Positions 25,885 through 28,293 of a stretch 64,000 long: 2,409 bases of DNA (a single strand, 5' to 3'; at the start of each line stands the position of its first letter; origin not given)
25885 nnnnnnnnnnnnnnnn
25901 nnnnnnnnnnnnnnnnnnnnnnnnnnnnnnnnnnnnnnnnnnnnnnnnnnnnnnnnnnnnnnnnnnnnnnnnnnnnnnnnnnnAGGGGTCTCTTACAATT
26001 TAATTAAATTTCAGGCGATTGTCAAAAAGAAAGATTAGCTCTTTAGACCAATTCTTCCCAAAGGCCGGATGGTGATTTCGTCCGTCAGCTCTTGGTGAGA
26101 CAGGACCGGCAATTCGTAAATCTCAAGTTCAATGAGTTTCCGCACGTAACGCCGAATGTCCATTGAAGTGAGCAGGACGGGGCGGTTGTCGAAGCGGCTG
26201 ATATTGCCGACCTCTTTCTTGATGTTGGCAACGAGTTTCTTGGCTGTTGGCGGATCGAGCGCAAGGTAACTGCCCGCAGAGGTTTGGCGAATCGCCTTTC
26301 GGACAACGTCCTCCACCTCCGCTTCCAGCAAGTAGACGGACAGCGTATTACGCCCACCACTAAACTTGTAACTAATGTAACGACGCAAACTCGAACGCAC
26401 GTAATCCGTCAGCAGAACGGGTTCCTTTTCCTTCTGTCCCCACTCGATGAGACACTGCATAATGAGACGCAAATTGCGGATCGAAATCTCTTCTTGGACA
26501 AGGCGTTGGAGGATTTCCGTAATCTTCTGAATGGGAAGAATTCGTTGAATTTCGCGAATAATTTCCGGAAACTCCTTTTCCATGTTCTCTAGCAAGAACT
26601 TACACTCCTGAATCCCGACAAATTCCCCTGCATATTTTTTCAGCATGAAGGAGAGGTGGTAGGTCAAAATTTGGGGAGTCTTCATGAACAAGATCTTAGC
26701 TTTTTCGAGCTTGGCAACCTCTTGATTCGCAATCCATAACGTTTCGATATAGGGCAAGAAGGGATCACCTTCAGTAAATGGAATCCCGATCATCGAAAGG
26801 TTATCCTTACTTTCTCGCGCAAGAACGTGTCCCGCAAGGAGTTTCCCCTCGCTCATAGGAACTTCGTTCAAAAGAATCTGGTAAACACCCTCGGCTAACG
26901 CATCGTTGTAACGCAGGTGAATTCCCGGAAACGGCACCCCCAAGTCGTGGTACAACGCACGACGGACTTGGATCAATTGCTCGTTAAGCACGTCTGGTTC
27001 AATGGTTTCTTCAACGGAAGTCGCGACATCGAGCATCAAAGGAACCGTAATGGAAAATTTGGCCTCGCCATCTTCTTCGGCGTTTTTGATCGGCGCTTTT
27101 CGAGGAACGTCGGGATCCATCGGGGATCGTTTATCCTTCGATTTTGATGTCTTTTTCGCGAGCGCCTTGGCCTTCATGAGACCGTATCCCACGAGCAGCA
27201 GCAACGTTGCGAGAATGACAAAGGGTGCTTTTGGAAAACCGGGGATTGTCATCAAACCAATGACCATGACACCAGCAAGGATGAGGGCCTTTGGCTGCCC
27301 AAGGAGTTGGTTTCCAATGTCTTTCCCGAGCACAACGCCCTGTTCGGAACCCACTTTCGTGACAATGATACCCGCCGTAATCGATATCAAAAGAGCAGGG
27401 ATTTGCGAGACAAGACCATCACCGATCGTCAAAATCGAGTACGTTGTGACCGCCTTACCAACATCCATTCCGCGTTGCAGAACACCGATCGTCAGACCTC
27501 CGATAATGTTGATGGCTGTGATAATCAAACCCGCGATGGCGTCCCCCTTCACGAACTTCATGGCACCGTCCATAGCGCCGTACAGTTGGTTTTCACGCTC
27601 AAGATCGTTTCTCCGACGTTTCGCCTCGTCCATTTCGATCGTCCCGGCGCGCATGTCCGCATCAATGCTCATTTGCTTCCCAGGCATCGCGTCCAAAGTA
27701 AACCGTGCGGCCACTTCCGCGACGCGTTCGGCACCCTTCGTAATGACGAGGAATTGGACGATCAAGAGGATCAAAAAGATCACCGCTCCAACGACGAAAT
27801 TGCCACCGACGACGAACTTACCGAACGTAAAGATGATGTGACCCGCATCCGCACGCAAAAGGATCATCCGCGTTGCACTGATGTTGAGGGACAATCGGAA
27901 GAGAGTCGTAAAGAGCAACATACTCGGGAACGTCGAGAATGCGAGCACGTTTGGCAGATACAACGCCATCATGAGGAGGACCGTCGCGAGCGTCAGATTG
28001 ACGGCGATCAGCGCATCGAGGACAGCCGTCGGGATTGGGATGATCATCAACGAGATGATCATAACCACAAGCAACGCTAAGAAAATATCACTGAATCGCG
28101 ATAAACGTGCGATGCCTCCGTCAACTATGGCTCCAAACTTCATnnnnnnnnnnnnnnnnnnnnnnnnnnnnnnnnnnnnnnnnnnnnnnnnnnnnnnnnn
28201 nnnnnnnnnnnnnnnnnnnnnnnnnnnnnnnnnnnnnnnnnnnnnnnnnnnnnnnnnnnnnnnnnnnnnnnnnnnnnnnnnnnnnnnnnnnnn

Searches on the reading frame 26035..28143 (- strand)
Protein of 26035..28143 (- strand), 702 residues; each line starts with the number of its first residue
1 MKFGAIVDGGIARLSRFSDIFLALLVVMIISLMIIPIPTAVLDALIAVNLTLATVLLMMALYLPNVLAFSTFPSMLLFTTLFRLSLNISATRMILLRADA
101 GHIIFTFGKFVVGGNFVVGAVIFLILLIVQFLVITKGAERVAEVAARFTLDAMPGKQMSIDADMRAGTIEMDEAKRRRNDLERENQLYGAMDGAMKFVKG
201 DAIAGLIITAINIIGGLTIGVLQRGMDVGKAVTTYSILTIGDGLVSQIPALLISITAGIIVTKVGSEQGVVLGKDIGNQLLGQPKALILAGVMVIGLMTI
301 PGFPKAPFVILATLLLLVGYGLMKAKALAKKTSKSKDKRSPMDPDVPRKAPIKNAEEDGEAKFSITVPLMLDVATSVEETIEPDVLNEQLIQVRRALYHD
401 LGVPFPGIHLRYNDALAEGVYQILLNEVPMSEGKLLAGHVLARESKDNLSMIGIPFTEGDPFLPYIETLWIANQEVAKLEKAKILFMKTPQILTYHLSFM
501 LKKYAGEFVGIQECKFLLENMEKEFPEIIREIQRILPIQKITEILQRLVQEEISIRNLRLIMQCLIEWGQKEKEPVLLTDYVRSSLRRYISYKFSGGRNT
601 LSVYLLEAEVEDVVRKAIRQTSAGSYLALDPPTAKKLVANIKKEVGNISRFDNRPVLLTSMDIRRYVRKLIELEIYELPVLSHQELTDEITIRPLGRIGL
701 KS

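Call 17: search_protein_families(library=pfam, proteins=[window:26035-28143:-], max_evalue=0.00001)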
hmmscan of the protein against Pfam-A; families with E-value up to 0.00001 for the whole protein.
window:26035-28143:- (702 aa): 1 family
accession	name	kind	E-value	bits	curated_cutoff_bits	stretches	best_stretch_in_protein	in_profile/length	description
PF00771.25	FHIPEP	-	2.2e-230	767.1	29.1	1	29-690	1-656/657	FHIPEP family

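Call 33: find_related_loci(query=window:26035-28143:-, collection=genome_contigs, flank=1000)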
Query window:26035-28143:- (702 aa) in genome_contigs; peptide patterns used: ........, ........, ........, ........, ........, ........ (x = any residue, [..] = any of these).
600 stretches matched a pattern (row limit reached: there are more); 600 encode a relative of the query (tblastn E <= 1e-3); the best 80 are kept; 80 distinct loci.
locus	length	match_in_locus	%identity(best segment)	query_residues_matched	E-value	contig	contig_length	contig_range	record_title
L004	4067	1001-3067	68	11-702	0e+0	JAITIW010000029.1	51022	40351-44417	MAG: Puniceicoccales bacterium isolate Pcl387_bin136 k119_1798375, whole genome shotgun sequence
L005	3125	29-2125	64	11-700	0e+0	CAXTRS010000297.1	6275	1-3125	MAG TPA_asm: uncultured Chthoniobacterales bacterium isolate public_SRR14721930_metawrap_bin.1 genome assembly, contig:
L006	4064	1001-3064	59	16-698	0e+0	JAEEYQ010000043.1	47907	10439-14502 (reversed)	MAG: Lentisphaeria bacterium isolate Tb.RUG.64 k141_6420690_flag=1_multi=15.1140_len=47907, whole genome shotgun sequenc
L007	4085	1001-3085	57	6-700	0e+0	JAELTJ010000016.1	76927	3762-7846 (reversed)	Achromobacter sp. ASV32 NODE_16_length_76927_cov_15.440143, whole genome shotgun sequence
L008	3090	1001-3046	56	18-700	0e+0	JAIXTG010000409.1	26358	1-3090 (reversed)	MAG: Oxalobacteraceae bacterium isolate C8_MAG_00032 pond_C8_MAG_00032_000000000027, whole genome shotgun sequence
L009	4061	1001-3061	55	18-702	0e+0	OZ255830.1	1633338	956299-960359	MAG: Alphaproteobacteria bacterium isolate efcd4779-ec1b-4db1-9cd4-90ea4d8595b9 genome assembly, chromosome: 1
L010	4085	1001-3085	53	7-700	0e+0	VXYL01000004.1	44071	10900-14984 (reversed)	MAG: Gammaproteobacteria bacterium isolate SB0670_bin_10 NODE_489_length_44071_cov_13.184456, whole genome shotgun seque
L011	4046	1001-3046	55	14-700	0e+0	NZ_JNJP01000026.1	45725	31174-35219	Bilophila wadsworthia ATCC 49260 T370DRAFT_scaffold00025.25_C, whole genome shotgun sequence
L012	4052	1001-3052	55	18-700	0e+0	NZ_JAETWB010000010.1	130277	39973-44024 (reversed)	Belnapia arida strain T18 NODE_10_length_130277_cov_239.313817, whole genome shotgun sequence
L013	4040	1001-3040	53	15-698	0e+0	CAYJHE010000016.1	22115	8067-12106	MAG TPA_asm: uncultured Desulfovibrionaceae bacterium isolate ERP123703_co1_80 genome assembly, contig: NODE_2423_length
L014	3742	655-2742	50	10-698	0e+0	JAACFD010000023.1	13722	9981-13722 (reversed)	MAG: Chlamydiales bacterium isolate bin.18 scaffold_2765, whole genome shotgun sequence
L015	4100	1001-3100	49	14-701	0e+0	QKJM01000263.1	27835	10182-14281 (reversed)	MAG: Archangium sp. isolate SZUA-606 scaffold_3745, whole genome shotgun sequence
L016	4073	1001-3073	51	10-700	0e+0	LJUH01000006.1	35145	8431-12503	MAG: Chlamydiae bacterium SM23_39 WORSMTZ_1317, whole genome shotgun sequence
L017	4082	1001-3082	56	7-698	0e+0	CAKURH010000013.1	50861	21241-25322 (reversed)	MAG: uncultured Kiritimatiellaeota bacterium isolate REFINED_METABAT215_TOP10_CONTIGS_1500_ASSEMBLY_K77_MERGED__Hadza_Ph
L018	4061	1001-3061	57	14-702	0e+0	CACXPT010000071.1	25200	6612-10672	uncultured bacterium isolate RUG11483 genome assembly, contig: RUG11483_asm_71, whole genome shotgun sequence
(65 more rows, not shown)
